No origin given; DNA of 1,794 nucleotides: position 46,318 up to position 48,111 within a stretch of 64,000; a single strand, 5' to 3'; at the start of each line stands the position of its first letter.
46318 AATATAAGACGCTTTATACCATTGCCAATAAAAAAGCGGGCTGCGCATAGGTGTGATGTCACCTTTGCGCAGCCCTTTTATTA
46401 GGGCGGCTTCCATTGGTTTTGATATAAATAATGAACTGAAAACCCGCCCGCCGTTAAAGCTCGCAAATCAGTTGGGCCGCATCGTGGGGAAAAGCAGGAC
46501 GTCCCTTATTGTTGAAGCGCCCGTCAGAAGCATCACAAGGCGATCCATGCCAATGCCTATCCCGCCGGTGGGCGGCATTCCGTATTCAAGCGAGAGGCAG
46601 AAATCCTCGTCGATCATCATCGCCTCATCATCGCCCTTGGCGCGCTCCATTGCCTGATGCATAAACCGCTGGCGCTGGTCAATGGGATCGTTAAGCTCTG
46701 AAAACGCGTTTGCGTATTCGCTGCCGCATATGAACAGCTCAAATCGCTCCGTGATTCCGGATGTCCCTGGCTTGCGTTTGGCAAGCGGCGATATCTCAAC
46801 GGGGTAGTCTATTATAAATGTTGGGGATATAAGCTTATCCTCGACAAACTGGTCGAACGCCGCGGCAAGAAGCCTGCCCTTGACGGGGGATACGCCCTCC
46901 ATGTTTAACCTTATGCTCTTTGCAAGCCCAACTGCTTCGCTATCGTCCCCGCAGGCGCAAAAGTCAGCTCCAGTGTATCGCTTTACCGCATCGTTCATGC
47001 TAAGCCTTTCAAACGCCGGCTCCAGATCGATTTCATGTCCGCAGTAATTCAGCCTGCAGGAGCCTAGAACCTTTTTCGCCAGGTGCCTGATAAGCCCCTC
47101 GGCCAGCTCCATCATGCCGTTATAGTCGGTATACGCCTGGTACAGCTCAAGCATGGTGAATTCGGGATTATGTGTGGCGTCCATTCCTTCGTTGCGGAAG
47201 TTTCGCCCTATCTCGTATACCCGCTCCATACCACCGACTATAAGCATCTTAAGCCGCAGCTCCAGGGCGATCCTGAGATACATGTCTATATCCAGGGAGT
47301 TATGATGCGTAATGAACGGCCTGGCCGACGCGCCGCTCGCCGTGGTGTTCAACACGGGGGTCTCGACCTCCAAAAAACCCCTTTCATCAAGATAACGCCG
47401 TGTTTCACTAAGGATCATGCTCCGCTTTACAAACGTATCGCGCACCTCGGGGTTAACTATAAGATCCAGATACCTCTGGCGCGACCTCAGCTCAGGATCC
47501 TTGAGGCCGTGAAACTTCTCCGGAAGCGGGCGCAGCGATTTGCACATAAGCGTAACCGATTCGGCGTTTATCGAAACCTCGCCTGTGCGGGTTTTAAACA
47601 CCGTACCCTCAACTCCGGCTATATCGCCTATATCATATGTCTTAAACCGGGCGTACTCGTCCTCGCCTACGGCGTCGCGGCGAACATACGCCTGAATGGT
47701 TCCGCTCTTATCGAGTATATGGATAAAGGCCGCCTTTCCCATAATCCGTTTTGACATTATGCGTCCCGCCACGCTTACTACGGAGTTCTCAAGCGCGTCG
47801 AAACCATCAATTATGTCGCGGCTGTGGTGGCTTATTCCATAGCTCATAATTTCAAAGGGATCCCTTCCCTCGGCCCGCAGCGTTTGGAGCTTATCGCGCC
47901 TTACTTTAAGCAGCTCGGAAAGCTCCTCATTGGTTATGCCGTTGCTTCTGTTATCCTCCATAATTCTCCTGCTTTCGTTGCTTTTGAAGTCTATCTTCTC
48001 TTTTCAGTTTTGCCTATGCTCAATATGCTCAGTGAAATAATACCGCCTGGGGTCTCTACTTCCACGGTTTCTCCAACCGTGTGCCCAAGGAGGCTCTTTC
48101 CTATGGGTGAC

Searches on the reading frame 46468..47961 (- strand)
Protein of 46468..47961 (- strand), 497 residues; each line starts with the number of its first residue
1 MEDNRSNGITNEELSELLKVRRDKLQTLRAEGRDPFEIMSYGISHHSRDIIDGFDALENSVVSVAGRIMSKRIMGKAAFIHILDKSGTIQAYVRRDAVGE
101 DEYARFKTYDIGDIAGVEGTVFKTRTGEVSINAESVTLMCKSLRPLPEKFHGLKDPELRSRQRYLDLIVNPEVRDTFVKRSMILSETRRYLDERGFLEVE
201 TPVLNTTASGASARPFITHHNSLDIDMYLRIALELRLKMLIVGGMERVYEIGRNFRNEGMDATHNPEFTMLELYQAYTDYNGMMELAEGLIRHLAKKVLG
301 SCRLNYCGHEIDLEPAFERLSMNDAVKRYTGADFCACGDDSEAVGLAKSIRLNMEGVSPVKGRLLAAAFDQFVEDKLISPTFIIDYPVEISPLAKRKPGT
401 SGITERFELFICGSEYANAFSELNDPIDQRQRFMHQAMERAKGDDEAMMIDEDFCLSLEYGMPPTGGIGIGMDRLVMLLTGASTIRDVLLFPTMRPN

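Call 11: search_protein_families(library=pfam, proteins=[window:46468-47961:-])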
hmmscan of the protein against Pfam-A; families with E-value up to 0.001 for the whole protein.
window:46468-47961:- (497 aa): 3 families
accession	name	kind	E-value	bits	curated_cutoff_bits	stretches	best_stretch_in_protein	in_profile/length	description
PF00152.25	tRNA-synt_2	-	1.1e-91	307.6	25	1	156-494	2-307/308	tRNA synthetases class II (D, K and N)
PF01336.31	tRNA_anti-codon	-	4.1e-17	62.3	27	1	62-138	1-74/75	OB-fold nucleic acid binding domain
PF01409.25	tRNA-synt_2d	-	1.3e-06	28.5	19.8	0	247-301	104-156/246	tRNA synthetases class II core domain (F)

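Call 29: find_encoding_contigs(protein=window:46468-47961:-, flank=2000, max_places=5)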
Protein window:46468-47961:- (497 aa): 23 contigs read that carry it; 3 places shown.
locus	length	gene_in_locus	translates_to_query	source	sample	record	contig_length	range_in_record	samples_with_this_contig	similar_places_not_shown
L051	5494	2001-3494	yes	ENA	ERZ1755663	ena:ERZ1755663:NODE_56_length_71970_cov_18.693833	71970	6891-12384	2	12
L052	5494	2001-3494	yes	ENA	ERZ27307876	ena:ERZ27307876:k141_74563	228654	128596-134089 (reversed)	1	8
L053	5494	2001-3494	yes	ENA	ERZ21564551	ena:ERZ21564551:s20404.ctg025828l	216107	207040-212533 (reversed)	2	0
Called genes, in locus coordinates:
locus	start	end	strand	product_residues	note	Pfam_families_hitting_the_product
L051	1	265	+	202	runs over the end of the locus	-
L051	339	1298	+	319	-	PF01207:Dus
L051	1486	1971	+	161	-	PF03449:GreA_GreB_N, PF01272:GreA_GreB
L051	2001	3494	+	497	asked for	PF01336:tRNA_anti-codon, PF00152:tRNA-synt_2, PF01409:tRNA-synt_2d (faint)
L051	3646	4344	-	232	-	PF01381:HTH_3, PF12844:HTH_19, PF13560:HTH_31 (weak)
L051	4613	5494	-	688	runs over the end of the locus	PF03190:Thioredox_DsbH, PF13899:Thioredoxin_7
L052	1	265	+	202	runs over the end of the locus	-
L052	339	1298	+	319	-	PF01207:Dus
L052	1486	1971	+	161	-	PF03449:GreA_GreB_N, PF01272:GreA_GreB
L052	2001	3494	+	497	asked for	PF01336:tRNA_anti-codon, PF00152:tRNA-synt_2, PF01409:tRNA-synt_2d (faint)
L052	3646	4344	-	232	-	PF01381:HTH_3, PF12844:HTH_19, PF13560:HTH_31 (weak)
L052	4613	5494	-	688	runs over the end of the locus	PF03190:Thioredox_DsbH, PF13899:Thioredoxin_7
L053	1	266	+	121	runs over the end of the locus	-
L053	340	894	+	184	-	PF01207:Dus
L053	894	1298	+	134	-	PF01207:Dus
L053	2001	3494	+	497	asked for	PF01336:tRNA_anti-codon, PF00152:tRNA-synt_2, PF01409:tRNA-synt_2d (faint)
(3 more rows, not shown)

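Call 41: list_cluster_members(proteins=[window:46468-47961:-, P0002])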
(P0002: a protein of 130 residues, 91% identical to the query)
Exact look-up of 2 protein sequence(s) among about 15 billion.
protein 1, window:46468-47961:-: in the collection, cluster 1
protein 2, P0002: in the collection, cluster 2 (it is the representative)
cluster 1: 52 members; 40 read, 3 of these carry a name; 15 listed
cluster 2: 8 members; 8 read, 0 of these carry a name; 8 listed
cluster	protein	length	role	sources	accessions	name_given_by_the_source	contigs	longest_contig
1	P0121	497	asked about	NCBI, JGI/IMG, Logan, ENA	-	lysyl-tRNA synthetase class 2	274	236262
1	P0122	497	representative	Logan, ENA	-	-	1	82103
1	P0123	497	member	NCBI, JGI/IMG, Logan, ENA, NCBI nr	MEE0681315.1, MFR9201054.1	MAG: lysine--tRNA ligase [Candidatus Gastranaerophilaceae bacterium] | lysyl-tRNA synthetase class 2 | lysine--tRNA ligase [Christensenellales bacterium]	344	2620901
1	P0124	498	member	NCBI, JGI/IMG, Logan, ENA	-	lysyl-tRNA synthetase class 2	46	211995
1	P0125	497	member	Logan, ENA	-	-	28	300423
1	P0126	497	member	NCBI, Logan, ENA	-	-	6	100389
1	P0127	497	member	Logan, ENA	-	-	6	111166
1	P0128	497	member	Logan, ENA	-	-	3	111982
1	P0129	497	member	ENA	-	-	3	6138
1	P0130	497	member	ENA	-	-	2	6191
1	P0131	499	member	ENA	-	-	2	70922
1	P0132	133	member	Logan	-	-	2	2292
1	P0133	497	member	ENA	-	-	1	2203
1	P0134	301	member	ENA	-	-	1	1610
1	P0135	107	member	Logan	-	-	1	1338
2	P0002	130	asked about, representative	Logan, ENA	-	-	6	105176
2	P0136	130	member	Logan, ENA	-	-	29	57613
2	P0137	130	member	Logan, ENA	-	-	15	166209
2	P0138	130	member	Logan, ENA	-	-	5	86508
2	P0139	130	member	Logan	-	-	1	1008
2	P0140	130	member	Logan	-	-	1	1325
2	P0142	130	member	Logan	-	-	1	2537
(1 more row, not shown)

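Call 43: find_encoding_contigs(protein=P0136, flank=10000, max_places=10)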
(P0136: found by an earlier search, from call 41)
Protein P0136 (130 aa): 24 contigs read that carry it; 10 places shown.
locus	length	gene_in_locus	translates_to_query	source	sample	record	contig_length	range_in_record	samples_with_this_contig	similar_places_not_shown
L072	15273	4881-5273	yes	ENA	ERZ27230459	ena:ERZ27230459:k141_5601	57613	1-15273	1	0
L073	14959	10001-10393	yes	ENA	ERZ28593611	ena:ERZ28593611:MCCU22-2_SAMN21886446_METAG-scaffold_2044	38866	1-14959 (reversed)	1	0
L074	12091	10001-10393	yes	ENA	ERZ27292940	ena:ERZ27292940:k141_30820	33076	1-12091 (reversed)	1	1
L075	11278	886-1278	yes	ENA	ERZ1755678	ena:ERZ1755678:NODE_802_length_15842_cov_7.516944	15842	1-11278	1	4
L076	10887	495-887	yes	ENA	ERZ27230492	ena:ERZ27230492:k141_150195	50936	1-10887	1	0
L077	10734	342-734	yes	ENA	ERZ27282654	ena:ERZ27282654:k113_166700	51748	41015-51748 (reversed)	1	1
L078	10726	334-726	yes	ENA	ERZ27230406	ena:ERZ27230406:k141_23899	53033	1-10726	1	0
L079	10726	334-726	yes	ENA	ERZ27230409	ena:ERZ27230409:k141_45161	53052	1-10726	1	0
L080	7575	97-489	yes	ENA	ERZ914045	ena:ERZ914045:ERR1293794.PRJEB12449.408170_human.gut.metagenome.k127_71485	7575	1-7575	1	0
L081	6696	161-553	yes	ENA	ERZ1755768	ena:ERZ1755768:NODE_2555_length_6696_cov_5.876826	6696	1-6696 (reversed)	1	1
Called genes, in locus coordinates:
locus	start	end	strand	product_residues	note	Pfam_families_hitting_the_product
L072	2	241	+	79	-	?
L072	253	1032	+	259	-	PF01507:PAPS_reduct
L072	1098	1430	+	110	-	-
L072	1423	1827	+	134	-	PF02839:CBM_5_12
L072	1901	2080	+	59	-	-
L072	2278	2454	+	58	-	PF12728:HTH_17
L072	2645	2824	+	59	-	-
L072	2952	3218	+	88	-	-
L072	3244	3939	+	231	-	PF08346:AntA, PF03374:ANT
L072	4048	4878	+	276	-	PF01471:PG_binding_1 (weak)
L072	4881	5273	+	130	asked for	PF05105:Phage_holin_4_1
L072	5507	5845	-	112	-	-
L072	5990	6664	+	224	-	-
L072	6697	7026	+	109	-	PF08960:STIV_B116-like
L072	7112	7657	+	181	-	-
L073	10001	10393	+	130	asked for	PF05105:Phage_holin_4_1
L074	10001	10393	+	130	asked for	PF05105:Phage_holin_4_1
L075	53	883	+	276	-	PF01471:PG_binding_1 (weak)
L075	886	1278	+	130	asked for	PF05105:Phage_holin_4_1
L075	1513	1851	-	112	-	-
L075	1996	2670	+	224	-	-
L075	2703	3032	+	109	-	PF08960:STIV_B116-like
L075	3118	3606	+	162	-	-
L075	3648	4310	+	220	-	-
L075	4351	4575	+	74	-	-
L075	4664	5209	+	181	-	-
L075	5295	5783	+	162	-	-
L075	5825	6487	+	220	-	-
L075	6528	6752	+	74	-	-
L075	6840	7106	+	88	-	-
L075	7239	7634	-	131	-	-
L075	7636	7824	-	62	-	-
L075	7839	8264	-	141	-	PF20765:Phage_tail_terminator_8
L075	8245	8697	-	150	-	PF04883:HK97-gp10_like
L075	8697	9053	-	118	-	-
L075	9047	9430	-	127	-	-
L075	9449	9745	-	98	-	-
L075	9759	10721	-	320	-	PF17236:SU10_MCP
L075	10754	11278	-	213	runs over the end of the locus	PF06810:Phage_scaffold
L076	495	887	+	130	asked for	PF05105:Phage_holin_4_1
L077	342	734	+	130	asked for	PF05105:Phage_holin_4_1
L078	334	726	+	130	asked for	PF05105:Phage_holin_4_1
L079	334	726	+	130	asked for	PF05105:Phage_holin_4_1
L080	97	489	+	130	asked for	PF05105:Phage_holin_4_1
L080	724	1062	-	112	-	-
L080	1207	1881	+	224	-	-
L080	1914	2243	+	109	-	PF08960:STIV_B116-like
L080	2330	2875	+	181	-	-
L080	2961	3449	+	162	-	-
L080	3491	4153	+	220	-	-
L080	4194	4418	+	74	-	-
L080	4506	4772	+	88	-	-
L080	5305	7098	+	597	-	PF08534:Redoxin, PF00578:AhpC-TSA, PF12799:LRR_4 (faint)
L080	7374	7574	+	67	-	?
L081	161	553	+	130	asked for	PF05105:Phage_holin_4_1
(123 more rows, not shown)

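Call 44: find_encoding_contigs(protein=P0137, flank=10000, max_places=10)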
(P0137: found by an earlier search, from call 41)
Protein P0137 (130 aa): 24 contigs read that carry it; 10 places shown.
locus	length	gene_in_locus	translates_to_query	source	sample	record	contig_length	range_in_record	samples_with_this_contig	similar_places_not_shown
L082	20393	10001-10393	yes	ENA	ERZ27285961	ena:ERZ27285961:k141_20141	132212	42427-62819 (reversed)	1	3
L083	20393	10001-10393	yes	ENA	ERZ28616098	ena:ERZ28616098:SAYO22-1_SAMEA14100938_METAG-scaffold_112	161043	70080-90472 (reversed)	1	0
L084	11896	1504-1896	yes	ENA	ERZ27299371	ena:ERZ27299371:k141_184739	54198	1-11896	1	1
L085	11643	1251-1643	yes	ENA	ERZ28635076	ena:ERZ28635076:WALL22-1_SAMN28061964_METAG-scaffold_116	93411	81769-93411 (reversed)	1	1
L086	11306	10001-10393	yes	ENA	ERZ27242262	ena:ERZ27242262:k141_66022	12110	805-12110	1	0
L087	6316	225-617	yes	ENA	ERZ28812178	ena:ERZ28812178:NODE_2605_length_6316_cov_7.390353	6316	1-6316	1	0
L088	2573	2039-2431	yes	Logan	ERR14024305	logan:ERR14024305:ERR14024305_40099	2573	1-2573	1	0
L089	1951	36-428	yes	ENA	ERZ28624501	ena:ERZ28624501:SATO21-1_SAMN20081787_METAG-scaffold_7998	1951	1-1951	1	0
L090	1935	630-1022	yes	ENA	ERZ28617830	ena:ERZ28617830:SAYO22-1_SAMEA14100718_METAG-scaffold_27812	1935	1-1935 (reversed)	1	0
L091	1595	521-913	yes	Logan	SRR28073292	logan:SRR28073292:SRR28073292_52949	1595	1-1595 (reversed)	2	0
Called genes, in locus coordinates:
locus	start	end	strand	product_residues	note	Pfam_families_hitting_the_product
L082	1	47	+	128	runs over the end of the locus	PF08890:Phage_TAC_5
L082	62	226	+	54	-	-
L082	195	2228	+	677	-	PF20155:TMP_3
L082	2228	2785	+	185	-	-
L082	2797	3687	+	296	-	PF24032:YQBQ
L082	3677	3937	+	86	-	PF10844:DUF2577 (faint)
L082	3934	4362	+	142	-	PF10934:Sheath_initiator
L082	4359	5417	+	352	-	PF04865:Baseplate_J, PF26078:Baseplate_J_M, PF26079:Baseplate_J_C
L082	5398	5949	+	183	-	PF10076:Phage_Mu_Gp48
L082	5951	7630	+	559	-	PF03406:Phage_fiber_2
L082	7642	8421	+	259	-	PF01507:PAPS_reduct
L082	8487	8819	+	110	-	-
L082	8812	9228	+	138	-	PF02839:CBM_5_12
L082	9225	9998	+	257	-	PF00877:NLPC_P60, PF01471:PG_binding_1 (weak)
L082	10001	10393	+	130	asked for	PF05105:Phage_holin_4_1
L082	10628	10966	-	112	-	-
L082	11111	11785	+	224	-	-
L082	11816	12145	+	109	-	PF08960:STIV_B116-like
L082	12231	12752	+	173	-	-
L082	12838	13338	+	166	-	-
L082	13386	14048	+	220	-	-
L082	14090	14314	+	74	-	-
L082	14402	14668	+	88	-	-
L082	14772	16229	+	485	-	PF00271:Helicase_C (faint), PF22590:Cas3-like_C_2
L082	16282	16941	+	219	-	PF09704:Cas_Cas5d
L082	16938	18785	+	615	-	PF09709:Cas_Csd1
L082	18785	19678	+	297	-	PF05107:Cas_Cas7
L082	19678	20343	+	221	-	PF01930:Cas_Cas4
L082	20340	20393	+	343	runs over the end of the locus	PF01867:Cas_Cas1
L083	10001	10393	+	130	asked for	PF05105:Phage_holin_4_1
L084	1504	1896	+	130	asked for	PF05105:Phage_holin_4_1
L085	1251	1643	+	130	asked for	PF05105:Phage_holin_4_1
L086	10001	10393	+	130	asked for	PF05105:Phage_holin_4_1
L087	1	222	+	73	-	?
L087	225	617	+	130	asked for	PF05105:Phage_holin_4_1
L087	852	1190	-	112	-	-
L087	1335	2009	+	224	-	-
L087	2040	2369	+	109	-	PF08960:STIV_B116-like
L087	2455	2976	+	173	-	-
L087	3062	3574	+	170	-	-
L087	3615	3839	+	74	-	-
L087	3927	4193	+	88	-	-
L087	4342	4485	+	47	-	-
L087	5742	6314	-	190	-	?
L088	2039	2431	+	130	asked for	PF05105:Phage_holin_4_1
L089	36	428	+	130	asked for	PF05105:Phage_holin_4_1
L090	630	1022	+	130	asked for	PF05105:Phage_holin_4_1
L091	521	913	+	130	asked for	PF05105:Phage_holin_4_1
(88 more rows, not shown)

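Call 51: find_homologous_proteins(query=L082:14772-16229:+, max_evalue=1e-50)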
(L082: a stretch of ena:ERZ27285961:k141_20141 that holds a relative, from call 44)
Query L082:14772-16229:+ (485 aa): 7929 proteins with E <= 1e-50 among 8000 candidates; the best 120 are listed.
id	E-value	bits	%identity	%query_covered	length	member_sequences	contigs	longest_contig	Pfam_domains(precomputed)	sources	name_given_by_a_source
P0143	0.0e+0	1018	97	97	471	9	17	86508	PF00271.38,PF22590.3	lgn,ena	-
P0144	3.6e-280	947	95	93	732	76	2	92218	PF00270.36,PF01966.29,PF00271.38,PF22590.3,PF04851.22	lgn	-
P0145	2.1e-244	829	83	93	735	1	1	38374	PF00270.36,PF01966.29,PF00271.38,PF22590.3,PF04851.22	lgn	-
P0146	4.7e-175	601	60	93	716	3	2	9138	PF00270.36,PF00271.38,PF22590.3,PF04851.22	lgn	-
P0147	1.1e-173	596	60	93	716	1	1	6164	PF00270.36,PF00271.38,PF22590.3,PF04851.22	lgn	-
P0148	2.0e-173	595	84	67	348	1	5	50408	PF00271.38,PF22590.3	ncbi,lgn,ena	-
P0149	6.3e-172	590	59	95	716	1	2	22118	PF00270.36,PF22590.3,PF04851.22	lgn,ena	-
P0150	7.0e-171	587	59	93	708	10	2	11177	PF00270.36,PF00271.38,PF22590.3,PF04851.22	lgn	-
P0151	1.4e-170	586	59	93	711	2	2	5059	PF00270.36,PF00271.38,PF22590.3,PF04851.22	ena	-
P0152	3.0e-170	585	60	93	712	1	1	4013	PF00270.36,PF00271.38,PF22590.3,PF04851.22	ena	-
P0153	2.0e-169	582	58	93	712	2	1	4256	PF00270.36,PF01966.29,PF00271.38,PF22590.3,PF04851.22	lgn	-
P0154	2.1e-169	582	60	93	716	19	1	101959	PF00270.36,PF00271.38,PF22590.3,PF04851.22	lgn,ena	-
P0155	1.2e-168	580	59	93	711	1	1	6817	PF00270.36,PF00271.38,PF22590.3,PF04851.22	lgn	-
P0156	1.6e-168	579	59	93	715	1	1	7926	PF00270.36,PF00271.38,PF22590.3,PF04851.22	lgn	-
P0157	7.0e-168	577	59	93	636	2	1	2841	PF00270.36,PF00271.38,PF22590.3,PF04851.22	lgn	-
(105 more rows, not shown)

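Call 52: find_encoding_contigs(protein=P0144, flank=10000, max_places=4)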
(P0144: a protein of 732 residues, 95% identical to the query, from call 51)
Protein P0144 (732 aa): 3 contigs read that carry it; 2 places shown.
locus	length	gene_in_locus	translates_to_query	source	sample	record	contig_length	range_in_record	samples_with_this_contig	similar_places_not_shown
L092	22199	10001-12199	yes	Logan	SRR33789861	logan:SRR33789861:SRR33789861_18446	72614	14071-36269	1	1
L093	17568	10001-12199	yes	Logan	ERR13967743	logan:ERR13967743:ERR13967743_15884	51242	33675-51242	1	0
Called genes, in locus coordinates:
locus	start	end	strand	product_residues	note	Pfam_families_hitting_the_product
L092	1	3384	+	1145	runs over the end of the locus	PF02811:PHP, PF07733:DNA_pol3_alpha, PF17657:DNA_pol3_finger, PF14579:HHH_6, PF01336:tRNA_anti-codon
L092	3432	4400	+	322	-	PF00365:PFK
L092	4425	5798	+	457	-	PF01938:TRAM, PF05958:tRNA_U5-meth_tr, PF02475:TRM5-TYW2_MTfase (weak), PF03602:Cons_hypoth95 (weak), PF05175:MTS (weak), PF09445:Methyltransf_15 (weak), PF13649:Methyltransf_25 (weak), PF13847:Methyltransf_31, +1 more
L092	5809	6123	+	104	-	-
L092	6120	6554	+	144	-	-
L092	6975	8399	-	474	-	-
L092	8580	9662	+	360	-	PF12840:HTH_20 (weak), PF01022:HTH_5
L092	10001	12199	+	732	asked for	PF01966:HD, PF00270:DEAD, PF04851:ResIII, PF00271:Helicase_C (faint), PF22590:Cas3-like_C_2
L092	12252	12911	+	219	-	PF09704:Cas_Cas5d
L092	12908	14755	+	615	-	PF09709:Cas_Csd1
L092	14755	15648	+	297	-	PF05107:Cas_Cas7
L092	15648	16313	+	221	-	PF01930:Cas_Cas4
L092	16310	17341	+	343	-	PF01867:Cas_Cas1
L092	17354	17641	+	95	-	PF09827:CRISPR_Cas2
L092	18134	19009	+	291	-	PF05036:SPOR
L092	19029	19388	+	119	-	PF07085:DRTGG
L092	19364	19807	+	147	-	PF02518:HATPase_c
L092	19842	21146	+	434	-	PF00037:Fer4 (weak), PF12838:Fer4_7, PF13187:Fer4_9, PF13237:Fer4_10, PF14697:Fer4_21, PF25160:LdpA_Fe-S-bd, PF02906:Fe_hyd_lg_C, PF04060:FeS, +5 more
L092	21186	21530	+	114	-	-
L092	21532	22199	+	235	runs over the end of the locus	-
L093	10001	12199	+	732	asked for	PF01966:HD, PF00270:DEAD, PF04851:ResIII, PF00271:Helicase_C (faint), PF22590:Cas3-like_C_2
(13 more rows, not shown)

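Call 59: find_encoding_contigs(protein=P0267, flank=10000, max_places=4)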
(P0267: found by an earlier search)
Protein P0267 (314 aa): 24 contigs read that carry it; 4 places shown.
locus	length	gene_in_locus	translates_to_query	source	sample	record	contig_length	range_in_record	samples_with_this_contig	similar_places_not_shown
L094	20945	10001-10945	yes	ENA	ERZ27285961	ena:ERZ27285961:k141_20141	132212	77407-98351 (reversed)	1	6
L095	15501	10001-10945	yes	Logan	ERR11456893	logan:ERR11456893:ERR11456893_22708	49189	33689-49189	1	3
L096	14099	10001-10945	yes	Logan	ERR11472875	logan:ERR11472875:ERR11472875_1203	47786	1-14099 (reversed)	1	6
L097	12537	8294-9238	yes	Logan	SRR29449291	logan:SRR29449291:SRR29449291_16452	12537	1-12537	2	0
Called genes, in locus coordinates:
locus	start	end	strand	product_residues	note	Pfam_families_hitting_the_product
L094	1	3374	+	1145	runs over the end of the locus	PF02811:PHP, PF07733:DNA_pol3_alpha, PF17657:DNA_pol3_finger, PF14579:HHH_6, PF01336:tRNA_anti-codon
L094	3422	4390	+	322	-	PF00365:PFK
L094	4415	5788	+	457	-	PF01938:TRAM, PF05958:tRNA_U5-meth_tr, PF02475:TRM5-TYW2_MTfase (weak), PF03602:Cons_hypoth95, PF05175:MTS (weak), PF09445:Methyltransf_15 (weak), PF13649:Methyltransf_25 (weak), PF13847:Methyltransf_31, +1 more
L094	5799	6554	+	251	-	-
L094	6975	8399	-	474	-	-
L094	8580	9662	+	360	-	PF12840:HTH_20 (weak), PF01022:HTH_5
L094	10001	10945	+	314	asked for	PF01966:HD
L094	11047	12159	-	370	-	PF00589:Phage_integrase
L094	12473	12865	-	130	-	PF01381:HTH_3, PF13443:HTH_26, PF13560:HTH_31 (weak)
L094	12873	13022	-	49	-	-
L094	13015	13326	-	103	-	PF13443:HTH_26 (weak)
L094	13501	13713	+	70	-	-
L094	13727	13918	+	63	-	PF13443:HTH_26, PF01381:HTH_3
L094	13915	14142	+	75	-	PF01381:HTH_3 (weak)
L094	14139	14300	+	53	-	-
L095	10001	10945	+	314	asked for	PF01966:HD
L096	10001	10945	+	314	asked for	PF01966:HD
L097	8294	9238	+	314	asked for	PF01966:HD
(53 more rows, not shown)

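Call 78: find_encoding_contigs(protein=P0138, flank=1500, max_places=10)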
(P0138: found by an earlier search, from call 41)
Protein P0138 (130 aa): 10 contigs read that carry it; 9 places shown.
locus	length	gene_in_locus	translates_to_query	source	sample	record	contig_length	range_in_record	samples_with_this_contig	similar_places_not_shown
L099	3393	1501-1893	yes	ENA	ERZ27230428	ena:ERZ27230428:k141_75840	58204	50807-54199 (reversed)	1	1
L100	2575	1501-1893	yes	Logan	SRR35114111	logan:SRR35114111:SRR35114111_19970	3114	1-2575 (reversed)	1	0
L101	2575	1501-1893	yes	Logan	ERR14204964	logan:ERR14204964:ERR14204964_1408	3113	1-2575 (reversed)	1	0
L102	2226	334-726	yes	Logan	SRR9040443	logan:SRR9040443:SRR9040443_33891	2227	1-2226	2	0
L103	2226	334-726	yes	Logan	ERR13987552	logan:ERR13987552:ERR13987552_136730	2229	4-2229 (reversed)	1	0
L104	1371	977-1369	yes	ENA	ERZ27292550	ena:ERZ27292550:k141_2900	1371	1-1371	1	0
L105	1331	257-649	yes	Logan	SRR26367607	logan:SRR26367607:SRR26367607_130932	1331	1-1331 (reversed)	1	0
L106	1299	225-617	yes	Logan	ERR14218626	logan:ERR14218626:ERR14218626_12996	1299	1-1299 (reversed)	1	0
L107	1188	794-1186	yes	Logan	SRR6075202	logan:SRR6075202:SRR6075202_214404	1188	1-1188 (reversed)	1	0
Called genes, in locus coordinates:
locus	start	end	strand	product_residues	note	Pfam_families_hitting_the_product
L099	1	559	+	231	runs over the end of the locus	PF08346:AntA, PF03374:ANT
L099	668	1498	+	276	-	PF01471:PG_binding_1 (weak)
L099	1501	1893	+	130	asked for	PF05105:Phage_holin_4_1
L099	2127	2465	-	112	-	-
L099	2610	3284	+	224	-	-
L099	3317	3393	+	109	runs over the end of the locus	PF08960:STIV_B116-like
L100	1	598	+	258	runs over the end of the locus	PF02498:Bro-N, PF03374:ANT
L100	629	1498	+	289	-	PF01471:PG_binding_1 (weak)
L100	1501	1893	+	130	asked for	PF05105:Phage_holin_4_1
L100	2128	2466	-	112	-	-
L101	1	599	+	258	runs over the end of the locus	PF02498:Bro-N, PF03374:ANT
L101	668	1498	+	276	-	PF01471:PG_binding_1 (weak)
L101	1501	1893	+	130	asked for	PF05105:Phage_holin_4_1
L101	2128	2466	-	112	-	-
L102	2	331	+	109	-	?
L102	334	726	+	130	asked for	PF05105:Phage_holin_4_1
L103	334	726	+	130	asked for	PF05105:Phage_holin_4_1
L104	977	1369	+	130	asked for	PF05105:Phage_holin_4_1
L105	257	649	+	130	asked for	PF05105:Phage_holin_4_1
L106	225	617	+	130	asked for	PF05105:Phage_holin_4_1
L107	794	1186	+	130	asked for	PF05105:Phage_holin_4_1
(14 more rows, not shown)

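Call 79: find_encoding_contigs(protein=P0140, flank=1500, max_places=5)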
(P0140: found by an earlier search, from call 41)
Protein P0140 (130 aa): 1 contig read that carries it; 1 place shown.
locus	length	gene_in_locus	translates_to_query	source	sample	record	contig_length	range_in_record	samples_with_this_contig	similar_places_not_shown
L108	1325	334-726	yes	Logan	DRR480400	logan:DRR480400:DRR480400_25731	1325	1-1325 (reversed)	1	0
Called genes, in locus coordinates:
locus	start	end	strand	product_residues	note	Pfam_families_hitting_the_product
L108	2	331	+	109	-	?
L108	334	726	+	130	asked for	PF05105:Phage_holin_4_1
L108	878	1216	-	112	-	-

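Call 80: find_encoding_contigs(protein=P0142, flank=1500, max_places=5)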
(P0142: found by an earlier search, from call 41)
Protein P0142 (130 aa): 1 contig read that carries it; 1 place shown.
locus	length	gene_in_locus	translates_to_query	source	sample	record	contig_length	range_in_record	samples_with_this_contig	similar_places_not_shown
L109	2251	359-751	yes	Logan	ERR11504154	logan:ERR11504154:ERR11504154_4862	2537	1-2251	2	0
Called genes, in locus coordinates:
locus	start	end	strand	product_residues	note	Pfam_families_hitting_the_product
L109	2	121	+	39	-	?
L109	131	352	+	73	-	-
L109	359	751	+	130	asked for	PF05105:Phage_holin_4_1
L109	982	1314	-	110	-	-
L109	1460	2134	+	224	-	-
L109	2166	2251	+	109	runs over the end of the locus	PF08960:STIV_B116-like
